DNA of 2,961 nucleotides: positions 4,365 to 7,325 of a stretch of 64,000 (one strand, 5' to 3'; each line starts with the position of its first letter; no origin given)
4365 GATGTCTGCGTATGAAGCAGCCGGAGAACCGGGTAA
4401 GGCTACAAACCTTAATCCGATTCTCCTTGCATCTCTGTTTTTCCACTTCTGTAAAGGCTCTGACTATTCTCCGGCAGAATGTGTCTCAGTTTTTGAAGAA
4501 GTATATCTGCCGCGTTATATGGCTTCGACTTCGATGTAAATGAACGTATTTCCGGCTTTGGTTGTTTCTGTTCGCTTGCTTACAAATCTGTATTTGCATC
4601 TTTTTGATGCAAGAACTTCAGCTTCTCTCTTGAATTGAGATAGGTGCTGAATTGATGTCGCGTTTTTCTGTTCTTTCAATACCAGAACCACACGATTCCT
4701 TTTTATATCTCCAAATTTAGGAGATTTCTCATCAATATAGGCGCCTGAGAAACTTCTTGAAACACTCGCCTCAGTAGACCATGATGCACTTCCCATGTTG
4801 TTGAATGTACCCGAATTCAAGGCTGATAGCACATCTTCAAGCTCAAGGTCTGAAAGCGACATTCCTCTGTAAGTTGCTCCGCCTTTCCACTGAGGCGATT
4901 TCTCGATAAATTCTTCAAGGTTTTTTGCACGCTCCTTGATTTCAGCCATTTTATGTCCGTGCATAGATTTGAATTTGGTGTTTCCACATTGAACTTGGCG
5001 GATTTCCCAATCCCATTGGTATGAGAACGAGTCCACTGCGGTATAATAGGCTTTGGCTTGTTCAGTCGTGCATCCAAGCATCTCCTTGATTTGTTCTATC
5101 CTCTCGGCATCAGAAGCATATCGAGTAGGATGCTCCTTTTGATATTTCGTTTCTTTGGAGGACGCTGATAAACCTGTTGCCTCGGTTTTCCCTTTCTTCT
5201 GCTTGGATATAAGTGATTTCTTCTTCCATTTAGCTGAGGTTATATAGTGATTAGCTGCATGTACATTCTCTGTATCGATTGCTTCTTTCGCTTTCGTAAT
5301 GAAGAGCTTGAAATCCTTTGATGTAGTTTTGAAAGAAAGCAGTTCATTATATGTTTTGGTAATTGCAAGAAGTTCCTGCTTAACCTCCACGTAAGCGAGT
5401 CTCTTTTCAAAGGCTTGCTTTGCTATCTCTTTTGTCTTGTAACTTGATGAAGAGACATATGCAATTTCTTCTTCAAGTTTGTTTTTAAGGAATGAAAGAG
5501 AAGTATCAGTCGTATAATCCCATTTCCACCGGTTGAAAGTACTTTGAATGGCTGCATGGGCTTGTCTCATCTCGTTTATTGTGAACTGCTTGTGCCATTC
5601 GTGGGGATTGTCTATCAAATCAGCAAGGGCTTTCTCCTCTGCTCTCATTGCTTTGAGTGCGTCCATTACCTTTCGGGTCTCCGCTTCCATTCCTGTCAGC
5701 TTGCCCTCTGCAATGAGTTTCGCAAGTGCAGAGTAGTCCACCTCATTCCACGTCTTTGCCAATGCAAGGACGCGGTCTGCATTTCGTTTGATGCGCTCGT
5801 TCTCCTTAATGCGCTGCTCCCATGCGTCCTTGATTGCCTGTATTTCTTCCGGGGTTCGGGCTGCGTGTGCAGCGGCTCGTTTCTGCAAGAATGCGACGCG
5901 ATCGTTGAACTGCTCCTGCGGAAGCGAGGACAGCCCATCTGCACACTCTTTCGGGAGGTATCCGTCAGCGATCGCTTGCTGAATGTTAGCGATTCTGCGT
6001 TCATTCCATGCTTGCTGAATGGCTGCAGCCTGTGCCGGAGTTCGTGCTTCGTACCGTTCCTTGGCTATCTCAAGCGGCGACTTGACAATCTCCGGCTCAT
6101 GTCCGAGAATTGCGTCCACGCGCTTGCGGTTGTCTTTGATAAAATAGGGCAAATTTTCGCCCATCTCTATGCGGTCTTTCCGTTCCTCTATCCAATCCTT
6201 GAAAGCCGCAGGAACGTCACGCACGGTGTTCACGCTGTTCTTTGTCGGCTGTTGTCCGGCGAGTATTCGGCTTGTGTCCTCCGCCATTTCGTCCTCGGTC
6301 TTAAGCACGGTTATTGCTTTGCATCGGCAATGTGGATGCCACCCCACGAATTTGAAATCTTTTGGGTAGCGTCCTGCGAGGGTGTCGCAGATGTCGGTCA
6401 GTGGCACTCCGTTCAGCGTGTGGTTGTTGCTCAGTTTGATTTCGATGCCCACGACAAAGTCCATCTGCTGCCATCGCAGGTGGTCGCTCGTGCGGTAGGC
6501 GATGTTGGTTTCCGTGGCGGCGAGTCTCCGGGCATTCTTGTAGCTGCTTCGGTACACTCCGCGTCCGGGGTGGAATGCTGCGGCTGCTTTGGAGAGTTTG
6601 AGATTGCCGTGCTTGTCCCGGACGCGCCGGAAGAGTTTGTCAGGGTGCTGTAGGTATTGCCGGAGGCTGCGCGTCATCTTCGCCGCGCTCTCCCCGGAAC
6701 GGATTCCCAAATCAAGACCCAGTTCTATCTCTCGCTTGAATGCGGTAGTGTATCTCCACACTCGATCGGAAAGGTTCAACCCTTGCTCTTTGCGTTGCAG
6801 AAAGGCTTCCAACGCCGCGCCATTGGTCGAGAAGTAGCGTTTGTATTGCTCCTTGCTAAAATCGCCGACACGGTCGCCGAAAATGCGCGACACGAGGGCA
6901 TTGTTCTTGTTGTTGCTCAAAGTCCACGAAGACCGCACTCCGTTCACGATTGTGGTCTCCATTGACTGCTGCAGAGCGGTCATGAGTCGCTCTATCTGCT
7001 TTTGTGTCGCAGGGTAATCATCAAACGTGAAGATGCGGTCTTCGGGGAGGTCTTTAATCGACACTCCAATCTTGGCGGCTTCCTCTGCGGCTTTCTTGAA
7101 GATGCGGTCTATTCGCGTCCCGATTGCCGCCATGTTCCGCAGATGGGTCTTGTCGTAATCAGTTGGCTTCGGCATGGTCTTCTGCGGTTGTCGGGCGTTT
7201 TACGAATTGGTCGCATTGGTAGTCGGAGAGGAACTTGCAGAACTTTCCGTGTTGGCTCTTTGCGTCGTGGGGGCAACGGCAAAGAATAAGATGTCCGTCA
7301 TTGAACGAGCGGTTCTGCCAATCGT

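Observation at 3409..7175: Capsid-associated MuF protein fused to an R-S-E ADP-ribosyltransferase, converging on a separately promoted ADP-ribosylglycohydrolase and a coupled small ORF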

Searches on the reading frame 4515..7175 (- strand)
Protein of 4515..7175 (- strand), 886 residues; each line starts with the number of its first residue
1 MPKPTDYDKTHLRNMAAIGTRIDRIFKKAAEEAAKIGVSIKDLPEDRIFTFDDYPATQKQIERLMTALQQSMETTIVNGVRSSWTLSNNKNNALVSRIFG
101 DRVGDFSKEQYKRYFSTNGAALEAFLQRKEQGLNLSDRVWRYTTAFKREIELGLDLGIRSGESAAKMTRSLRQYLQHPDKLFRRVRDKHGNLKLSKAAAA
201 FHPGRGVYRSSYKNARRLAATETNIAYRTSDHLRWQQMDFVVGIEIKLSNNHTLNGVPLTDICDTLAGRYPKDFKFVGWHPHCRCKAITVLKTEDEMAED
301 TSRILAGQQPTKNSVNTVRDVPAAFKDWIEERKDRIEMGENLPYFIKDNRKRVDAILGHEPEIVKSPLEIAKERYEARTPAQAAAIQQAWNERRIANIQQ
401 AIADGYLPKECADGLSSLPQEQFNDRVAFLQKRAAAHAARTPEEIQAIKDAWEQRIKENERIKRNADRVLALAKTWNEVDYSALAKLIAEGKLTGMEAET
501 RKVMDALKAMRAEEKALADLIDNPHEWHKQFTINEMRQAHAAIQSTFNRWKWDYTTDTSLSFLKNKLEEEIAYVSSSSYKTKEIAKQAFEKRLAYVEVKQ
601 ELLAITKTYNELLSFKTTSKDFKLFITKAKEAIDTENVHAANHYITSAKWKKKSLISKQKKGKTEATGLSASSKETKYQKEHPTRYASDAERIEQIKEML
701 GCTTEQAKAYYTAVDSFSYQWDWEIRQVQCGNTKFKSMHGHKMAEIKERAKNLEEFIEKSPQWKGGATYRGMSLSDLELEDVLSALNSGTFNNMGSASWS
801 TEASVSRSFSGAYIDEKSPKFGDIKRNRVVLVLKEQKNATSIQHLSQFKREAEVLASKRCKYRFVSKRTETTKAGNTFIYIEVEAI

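Call 3: search_protein_families(library=pfam, proteins=[window:4515-7175:-], max_evalue=0.1)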
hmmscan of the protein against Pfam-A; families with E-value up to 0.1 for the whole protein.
window:4515-7175:- (886 aa): 1 family
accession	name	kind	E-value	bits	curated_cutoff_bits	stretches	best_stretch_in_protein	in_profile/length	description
PF03496.20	ADPrib_exo_Tox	-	4.4e-05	23.3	23.4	1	742-883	51-191/196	ADP-ribosyltransferase exoenzyme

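Call 4: search_protein_families(library=phrogs, proteins=[window:4515-7175:-], max_evalue=0.01)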
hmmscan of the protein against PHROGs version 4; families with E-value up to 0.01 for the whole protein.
window:4515-7175:- (886 aa): 7 families
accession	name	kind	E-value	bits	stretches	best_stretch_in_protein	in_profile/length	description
phrog_35295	-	unknown function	7.2e-163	545.2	1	5-353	13-371/794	-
phrog_16625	-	moron, auxiliary metabolic gene and host takeover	2.1e-104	351.7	3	199-395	226-412/869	Bxa ADP-ribosyl transferase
phrog_7625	-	head and packaging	1.3e-64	219.9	1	8-356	10-316/504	head morphogenesis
phrog_1657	-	head and packaging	1.9e-29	104.1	1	24-299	39-307/337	head morphogenesis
phrog_115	-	head and packaging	4.5e-28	99.8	1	56-416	125-407/665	minor head protein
phrog_4728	-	head and packaging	7.2e-12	45.8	1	117-301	155-310/591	head morphogenesis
phrog_38071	-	unknown function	0.0017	18.8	0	131-174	118-161/281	-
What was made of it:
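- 6096..7175 (-): N-terminal MuF / head-morphogenesis domain (aa 1-360). phrog_7625 E 1e-64, phrog_1657 and phrog_115 (call 4).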

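Call 12: find_homologous_proteins(query=window:4515-7175:-, max_evalue=0.00001)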
Query window:4515-7175:- (886 aa): 6899 proteins with E <= 0.00001 among 8000 candidates; the best 120 are listed.
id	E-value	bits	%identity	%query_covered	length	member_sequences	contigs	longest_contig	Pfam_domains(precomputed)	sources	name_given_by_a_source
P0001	0.0e+0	1315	67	100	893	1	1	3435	-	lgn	-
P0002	0.0e+0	1281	61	59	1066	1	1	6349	PF03496.21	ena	-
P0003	0.0e+0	1216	66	99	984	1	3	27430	-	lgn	-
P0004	0.0e+0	1177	79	76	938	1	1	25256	PF03496.21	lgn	-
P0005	0.0e+0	1174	60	100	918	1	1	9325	-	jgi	jgi:hypothetical protein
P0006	0.0e+0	1127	76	76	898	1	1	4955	PF03496.21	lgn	-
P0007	0.0e+0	1095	78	72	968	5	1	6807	-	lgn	-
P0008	0.0e+0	1086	93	40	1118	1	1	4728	PF03496.21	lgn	-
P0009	0.0e+0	1054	60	100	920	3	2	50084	PF03496.21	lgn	-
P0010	0.0e+0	1038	57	100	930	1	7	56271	PF03496.21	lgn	-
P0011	0.0e+0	1037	57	100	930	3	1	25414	PF03496.21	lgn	-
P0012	0.0e+0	1030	70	75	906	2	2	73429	-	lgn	-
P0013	0.0e+0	1026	56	100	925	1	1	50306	PF03496.21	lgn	-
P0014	0.0e+0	1024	69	75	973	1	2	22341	PF03496.21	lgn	-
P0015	0.0e+0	1023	67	78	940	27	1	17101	PF03496.21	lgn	-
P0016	0.0e+0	1023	68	79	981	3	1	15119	PF03496.21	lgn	-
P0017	0.0e+0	1017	69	75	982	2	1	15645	PF03496.21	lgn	-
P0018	0.0e+0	1015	56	100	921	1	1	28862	PF03496.21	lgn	-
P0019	0.0e+0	1014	67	77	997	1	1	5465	PF03496.21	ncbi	-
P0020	0.0e+0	1013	56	100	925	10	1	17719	PF03496.21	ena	-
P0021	0.0e+0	1013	55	100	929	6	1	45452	PF03496.21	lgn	-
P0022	8.6e-298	1008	56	100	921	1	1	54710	PF03496.21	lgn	-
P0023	2.2e-297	1007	55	100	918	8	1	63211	PF03496.21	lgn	-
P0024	4.4e-297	1006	56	100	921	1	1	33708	PF03496.21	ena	-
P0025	4.8e-297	1006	53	100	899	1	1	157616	-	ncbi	-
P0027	9.8e-297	1005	55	100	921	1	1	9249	PF03496.21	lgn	-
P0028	1.9e-296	1004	67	76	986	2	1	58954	PF03496.21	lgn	-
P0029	2.1e-296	1004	56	100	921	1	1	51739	PF03496.21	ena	-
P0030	5.5e-296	1002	55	100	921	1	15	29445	PF03496.21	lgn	-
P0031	6.3e-296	1002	56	100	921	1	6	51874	PF03496.21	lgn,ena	-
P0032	6.8e-296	1002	55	100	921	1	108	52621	PF03496.21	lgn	-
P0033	7.2e-296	1002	55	100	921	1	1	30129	PF03496.21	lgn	-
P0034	7.8e-296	1002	56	100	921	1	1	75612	PF03496.21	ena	-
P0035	1.0e-295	1001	55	100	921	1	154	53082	PF03496.21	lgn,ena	-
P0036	2.8e-295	1000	55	100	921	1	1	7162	PF03496.21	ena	-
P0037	3.0e-295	1000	55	100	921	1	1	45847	PF03496.21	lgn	-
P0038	5.7e-295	999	55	100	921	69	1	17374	PF03496.21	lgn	-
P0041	9.7e-294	995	55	100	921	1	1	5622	PF03496.21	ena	-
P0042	9.8e-294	995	67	75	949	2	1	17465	PF03496.21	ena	-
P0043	3.0e-291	987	64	59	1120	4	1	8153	PF03496.21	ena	-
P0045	5.5e-291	986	66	76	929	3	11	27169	PF03496.21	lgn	-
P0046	1.3e-290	984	54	100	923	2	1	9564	PF03496.21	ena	-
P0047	2.8e-290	983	67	76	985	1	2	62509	PF03496.21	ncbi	-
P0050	6.4e-290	982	56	100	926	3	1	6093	PF03496.21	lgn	-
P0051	1.5e-289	981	54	100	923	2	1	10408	PF03496.21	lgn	-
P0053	9.0e-288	975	54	100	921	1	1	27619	PF03496.21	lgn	-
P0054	1.4e-286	971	54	100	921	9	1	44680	PF03496.21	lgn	-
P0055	3.5e-286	970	55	98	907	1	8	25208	PF03496.21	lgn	-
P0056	3.6e-286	970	87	41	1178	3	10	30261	PF03496.21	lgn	-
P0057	4.7e-286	969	54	100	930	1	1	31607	PF03496.21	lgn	-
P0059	1.5e-285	968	80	44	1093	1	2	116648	PF03496.21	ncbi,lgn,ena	-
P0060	2.0e-285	967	55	98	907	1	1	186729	PF03496.21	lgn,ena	-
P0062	4.3e-285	966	55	98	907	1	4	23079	PF03496.21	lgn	-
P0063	5.4e-285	966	54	98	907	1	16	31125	PF03496.21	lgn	-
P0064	5.9e-285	966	55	98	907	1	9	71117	PF03496.21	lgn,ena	-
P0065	8.4e-285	965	55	98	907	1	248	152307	PF03496.21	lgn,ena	-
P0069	4.2e-284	963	84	40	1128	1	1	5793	PF03496.21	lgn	-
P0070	1.0e-283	962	81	43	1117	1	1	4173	PF03496.21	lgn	-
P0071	2.0e-283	961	81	43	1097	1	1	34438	PF03496.21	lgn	-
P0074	4.0e-283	960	65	76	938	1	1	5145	PF03496.21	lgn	-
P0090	2.3e-281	954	65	77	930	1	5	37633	PF03496.21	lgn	-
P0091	2.4e-281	954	67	74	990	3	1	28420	PF03496.21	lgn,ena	-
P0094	4.1e-281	953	85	40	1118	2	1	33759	PF03496.21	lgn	-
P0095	1.2e-280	952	64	76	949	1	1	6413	PF03496.21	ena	-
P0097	7.9e-280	949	64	76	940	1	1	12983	PF03496.21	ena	-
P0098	8.0e-280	949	62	81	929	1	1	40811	PF03496.21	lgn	-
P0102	4.7e-279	946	64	76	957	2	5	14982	PF03496.21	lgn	-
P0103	1.3e-278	945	69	70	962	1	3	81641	PF03496.21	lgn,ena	-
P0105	1.6e-278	944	65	74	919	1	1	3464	PF03496.21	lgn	-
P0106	1.1e-277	942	89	40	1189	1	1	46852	PF03496.21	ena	-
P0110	6.0e-277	939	70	68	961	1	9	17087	PF03496.21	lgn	-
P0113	1.1e-275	935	69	68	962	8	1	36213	PF03496.21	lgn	-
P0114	3.8e-275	933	64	75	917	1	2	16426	PF03496.21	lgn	-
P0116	5.2e-275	933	85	40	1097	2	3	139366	PF03496.21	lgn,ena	-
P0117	2.6e-274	931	54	98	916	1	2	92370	PF03496.21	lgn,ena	-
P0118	6.3e-272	923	65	74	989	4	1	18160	PF03496.21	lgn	-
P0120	1.1e-271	922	82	40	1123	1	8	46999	PF03496.21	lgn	-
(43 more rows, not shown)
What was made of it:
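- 4515..7175 (-): MuF-ART polymorphic toxin gene, 886 aa (Bxa-like). 6899 homologues with E<=1e-5, best full-length identity 67% (call 12).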

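Call 16: find_related_loci(query=A1, collection=genome_contigs, flank=10000)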
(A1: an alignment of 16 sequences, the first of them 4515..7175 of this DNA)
Query A1 (886 aa) in genome_contigs; peptide patterns used: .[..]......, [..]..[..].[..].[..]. (x = any residue, [..] = any of these).
192 stretches matched a pattern; 148 encode a relative of the query (tblastn E <= 1e-3); the best 80 are kept; 80 distinct loci.
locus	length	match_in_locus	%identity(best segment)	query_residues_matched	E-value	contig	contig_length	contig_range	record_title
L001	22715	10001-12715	55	1-886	0e+0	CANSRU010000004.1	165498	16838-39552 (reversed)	MAG TPA_asm: uncultured Porphyromonadaceae bacterium isolate SRR15510228_bin.48_metawrap_v1.3_MAG genome assembly, conti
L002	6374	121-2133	66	1-655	0e+0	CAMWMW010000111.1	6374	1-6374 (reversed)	MAG TPA_asm: uncultured Porphyromonadaceae bacterium isolate SRR14411314_bin.4_metawrap_v1.3_MAG genome assembly, contig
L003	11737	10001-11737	72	1-568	0e+0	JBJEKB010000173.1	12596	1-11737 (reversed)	MAG: Muribaculaceae bacterium isolate PUUB38_bin.027 NODE_3500_length_12596_cov_5.692608, whole genome shotgun sequence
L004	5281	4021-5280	85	1-422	0e+0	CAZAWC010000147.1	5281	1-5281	MAG TPA_asm: uncultured Staphylococcus sp. isolate SRP199465_co2_546 genome assembly, contig: NODE_47094_length_5281_cov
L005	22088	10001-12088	50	1-667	0e+0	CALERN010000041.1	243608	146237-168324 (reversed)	MAG TPA_asm: uncultured Porphyromonadaceae bacterium isolate SRR1747065_bin.143_CONCOCT_v1.1_MAG genome assembly, contig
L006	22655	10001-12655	85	1-655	0e+0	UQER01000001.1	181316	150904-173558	uncultured Porphyromonadaceae bacterium isolate UMGS216 genome assembly, contig: NODE_18_length_181316_cov_6.673752, who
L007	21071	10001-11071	80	1-353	0e+0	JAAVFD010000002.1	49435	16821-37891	MAG: Barnesiella sp. isolate Mgla_MAG_9-bin_44 c_000000023371, whole genome shotgun sequence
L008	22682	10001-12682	74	1-664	0e+0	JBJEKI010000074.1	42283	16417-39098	MAG: Lepagella sp. isolate PUUB37_bin.023 NODE_391_length_42283_cov_19.184712, whole genome shotgun sequence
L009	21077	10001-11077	72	1-353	7e-174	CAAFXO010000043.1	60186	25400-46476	MAG TPA_asm: Bacteroidales bacterium, isolate HGM05248, WGS project CAAFXO010000000 data, contig: SRS475647_77_k119_2645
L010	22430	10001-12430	37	7-882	2e-160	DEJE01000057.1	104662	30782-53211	MAG TPA_asm: Prevotella sp. UBA2756 UBA2756_contig_383, whole genome shotgun sequence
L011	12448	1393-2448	64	1-357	3e-154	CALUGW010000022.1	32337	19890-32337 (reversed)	MAG: uncultured Prevotella sp. isolate BRZ_KM__bin74 genome assembly, contig: BRZ_KM__NODE_1446_length_32337_cov_15.9531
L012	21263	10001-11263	56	7-425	7e-152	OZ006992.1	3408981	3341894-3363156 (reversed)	MAG: uncultured Prevotella sp. isolate metabat2_pooled_hifiasm.683 MAG genome assembly, chromosome: 1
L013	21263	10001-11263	56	7-425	1e-150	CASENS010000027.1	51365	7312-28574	uncultured Bacteroides sp. isolate SI.A95.metabat-bins.97 genome assembly, contig: SI.A95.metabat-bins.97.fa_k141_69181,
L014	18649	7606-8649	62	1-353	4e-150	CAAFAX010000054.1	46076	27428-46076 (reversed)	MAG TPA_asm: Bacteroidaceae bacterium, isolate HGM04601, WGS project CAAFAX010000000 data, contig: SRS021153_18_k99_4331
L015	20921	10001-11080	63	1-353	3e-150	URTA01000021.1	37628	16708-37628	uncultured Porphyromonadaceae bacterium isolate UMGS1318 genome assembly, contig: NODE_208_length_37628_cov_4.890400, wh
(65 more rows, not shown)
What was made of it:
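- The relatives found here come largely from gut and rumen metagenomes (call 16).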

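Call 21: search_dna_similar(query=window:4515-7175:-, collection=phages, mode=protein, max_rows=30)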
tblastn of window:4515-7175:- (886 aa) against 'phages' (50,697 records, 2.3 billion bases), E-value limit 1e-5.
Records with a match: 44; places in all: 44; records where one place covers at least 80% of the query: 0.
Best place of each record, by identity: <60% 44.
By first word of the organism name: Riemerella 19; Clostridium 8; Bacillus 4; Bacteriophage 3; Clostridioides 3; Porphyromonas 2; Bacteroides 1; Phage 1; Shigella 1; Weizmannia 1; and 1 more.
By host as written in the record: Riemerella anatipestifer 6; - 5; Riemerella sp. 5; Clostridium difficile strain CD105HE1 ribotype 076 4; Clostridium difficile 4; Bacillus alcalophilus CGMCC 1.3604 3; Porphyromonas gingivalis ATCC 49417 2; Clostridioides difficile 2; and 13 more.
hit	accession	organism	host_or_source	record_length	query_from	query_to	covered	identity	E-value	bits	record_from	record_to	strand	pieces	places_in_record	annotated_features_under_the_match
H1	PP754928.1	Porphyromonas phage phage005b_ATCC49417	Porphyromonas gingivalis ATCC 49417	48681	7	881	62%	40.8%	3e-79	427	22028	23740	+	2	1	minor capsid protein | hypothetical protein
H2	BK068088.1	Porphyromonas phage phage005a_ATCC49417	Porphyromonas gingivalis ATCC 49417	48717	7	881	62%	40.8%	3e-79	427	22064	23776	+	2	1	minor capsid | hypothetical protein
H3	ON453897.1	Bacteroides phage Versailles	Bacteroides caecimuris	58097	42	394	40%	41.4%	6e-78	283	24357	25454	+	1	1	hypothetical protein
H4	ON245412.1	Phage vB_RanS_PJN03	sewage water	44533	7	350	39%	41.6%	1e-79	288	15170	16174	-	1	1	hypothetical protein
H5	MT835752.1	Bacteriophage sp.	human fecal samples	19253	7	389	43%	34.3%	2e-51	202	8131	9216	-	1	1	record has no annotation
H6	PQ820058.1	Riemerella phage PJA1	Riemerella sp.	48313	6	357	40%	35.2%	2e-56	218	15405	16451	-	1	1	hypothetical protein (x2)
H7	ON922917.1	Riemerella phage vB_RanS_PT33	Riemerella anatipestifer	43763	6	357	40%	34.9%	4e-56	217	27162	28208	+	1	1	hypothetical protein (x2)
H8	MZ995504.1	Riemerella phage vB_RanS_PT03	Riemerella anatipestifer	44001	6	357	40%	34.9%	4e-56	217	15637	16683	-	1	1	terminase large subunit | portal protein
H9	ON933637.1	Riemerella phage vB_RanS_PT15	Riemerella anatipestifer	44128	6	357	40%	34.9%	4e-56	217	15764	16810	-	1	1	hypothetical protein (x2)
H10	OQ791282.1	Shigella phage Henu10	Shigella dysenteriae CMCC(B)51105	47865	6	357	40%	34.9%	4e-56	217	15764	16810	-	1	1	hypothetical protein (x2)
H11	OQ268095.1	Riemerella phage vB_RanS_CRP5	Riemerella anatipestifer RAf2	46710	6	357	40%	34.9%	9e-56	216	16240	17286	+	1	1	head morphogenesis capsid protein | hypothetical protein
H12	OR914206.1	Riemerella phage GRAP2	Riemerella anatipestifer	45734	6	355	40%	34.8%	1e-56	218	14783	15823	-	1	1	record has no annotation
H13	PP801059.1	Riemerella phage GRNRAP2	Riemerella anatipestifer 116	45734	6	355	40%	34.8%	1e-56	218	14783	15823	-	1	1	hypothetical protein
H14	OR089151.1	Riemerella phage vB_RanS_CRP19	Riemerella anatipestifer RAf490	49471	6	355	40%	34.8%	1e-56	218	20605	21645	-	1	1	head morphogenesis capsid protein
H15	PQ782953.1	Riemerella phage vB_RanS_CRP34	Riemerella anatipestifer RAf8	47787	6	354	39%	34.9%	1e-56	219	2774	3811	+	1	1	head morphogenesis capsid protein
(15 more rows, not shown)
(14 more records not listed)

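Call 22: get_annotated_region(hit=H1, flank=4000)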
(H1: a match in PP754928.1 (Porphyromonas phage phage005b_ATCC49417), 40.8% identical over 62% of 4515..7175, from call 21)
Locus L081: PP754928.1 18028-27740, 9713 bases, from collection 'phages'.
description: Porphyromonas phage phage005b_ATCC49417, complete genome.
organism: Porphyromonas phage phage005b_ATCC49417 (NCBI taxid 3144280)
taxonomy: Viruses
host: Porphyromonas gingivalis ATCC 49417; source: human; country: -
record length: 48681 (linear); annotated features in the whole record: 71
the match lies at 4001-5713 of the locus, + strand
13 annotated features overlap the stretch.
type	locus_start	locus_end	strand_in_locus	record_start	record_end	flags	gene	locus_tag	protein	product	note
CDS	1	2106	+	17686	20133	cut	-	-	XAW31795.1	terminase large subunit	-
CDS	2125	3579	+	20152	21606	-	-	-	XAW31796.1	portal protein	-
CDS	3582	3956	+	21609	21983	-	-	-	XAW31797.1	hypothetical protein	-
CDS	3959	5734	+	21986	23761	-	-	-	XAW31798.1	minor capsid protein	-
CDS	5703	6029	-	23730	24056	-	-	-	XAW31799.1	hypothetical protein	-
CDS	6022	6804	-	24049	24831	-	-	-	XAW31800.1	ADP-ribosylglycohydrolase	-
CDS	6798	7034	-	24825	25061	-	-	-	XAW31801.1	transcriptional regulator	-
CDS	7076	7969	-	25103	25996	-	-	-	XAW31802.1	integrase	-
CDS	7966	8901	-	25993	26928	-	-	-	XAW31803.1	hypothetical protein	-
CDS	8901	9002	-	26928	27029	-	-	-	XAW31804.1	hypothetical protein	-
CDS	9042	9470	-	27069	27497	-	-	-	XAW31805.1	hypothetical protein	-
CDS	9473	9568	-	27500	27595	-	-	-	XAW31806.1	hypothetical protein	-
CDS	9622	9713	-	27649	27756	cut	-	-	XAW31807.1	hypothetical protein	-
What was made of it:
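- A related module occurs in oral P. gingivalis phages (call 22).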

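Call 26: search_protein_families(library=phrogs, proteins=[L081:5150-5734:+, L081:5703-6029:-, L081:6022-6804:-, L001:12801-13142:-, L001:12002-12766:+], max_evalue=0.01)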
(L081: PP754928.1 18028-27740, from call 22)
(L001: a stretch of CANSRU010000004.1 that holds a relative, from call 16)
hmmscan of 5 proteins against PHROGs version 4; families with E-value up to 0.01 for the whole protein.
L081:5150-5734:+ (194 aa): 2 families
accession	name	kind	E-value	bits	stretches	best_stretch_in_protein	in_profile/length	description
phrog_7625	-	head and packaging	4.6e-20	73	1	1-155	371-503/504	head morphogenesis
phrog_16619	-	head and packaging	5.3e-15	55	1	19-172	833-973/1440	minor head protein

L081:5703-6029:- (108 aa): 1 family
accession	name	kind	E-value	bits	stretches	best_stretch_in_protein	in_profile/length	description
phrog_19606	-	unknown function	1.3e-38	132.6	1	1-106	1-107/107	-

L081:6022-6804:- (260 aa): 2 families
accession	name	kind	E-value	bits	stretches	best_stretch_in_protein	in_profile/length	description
phrog_6572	-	other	9.1e-85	285.7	1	1-256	12-305/325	ADP-ribosylglycohydrolase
phrog_22100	-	unknown function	3.6e-15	57.1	1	79-233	105-277/306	-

L001:12801-13142:- (113 aa): 1 family
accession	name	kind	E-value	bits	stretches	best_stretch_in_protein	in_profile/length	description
phrog_19606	-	unknown function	1.4e-19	71.4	1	6-112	3-106/107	-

L001:12002-12766:+ (254 aa): 3 families
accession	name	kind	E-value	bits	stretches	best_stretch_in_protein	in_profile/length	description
phrog_16625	-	moron, auxiliary metabolic gene and host takeover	7.5e-33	114.9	1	12-243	613-853/869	Bxa ADP-ribosyl transferase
phrog_3895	-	moron, auxiliary metabolic gene and host takeover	5.9e-12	46.9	1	111-239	218-334/340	ADP-ribosyltransferase exoenzyme toxin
phrog_115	-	head and packaging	7.5e-08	33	1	44-242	515-663/665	minor head protein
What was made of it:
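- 4515..5144 (-): C-terminal ART domain (aa 678-886): R770, S798-W-S800, E851-x-E853. Pfam PF03496 23.3 bits (call 3). phrog_16619, not the Bxa C-terminal part of phrog_16625 (call 26).
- On Bxa-type MuF-ART polymorphic toxin: The L001 C-terminus does hit phrog_16625 at positions 613-853 (call 26).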
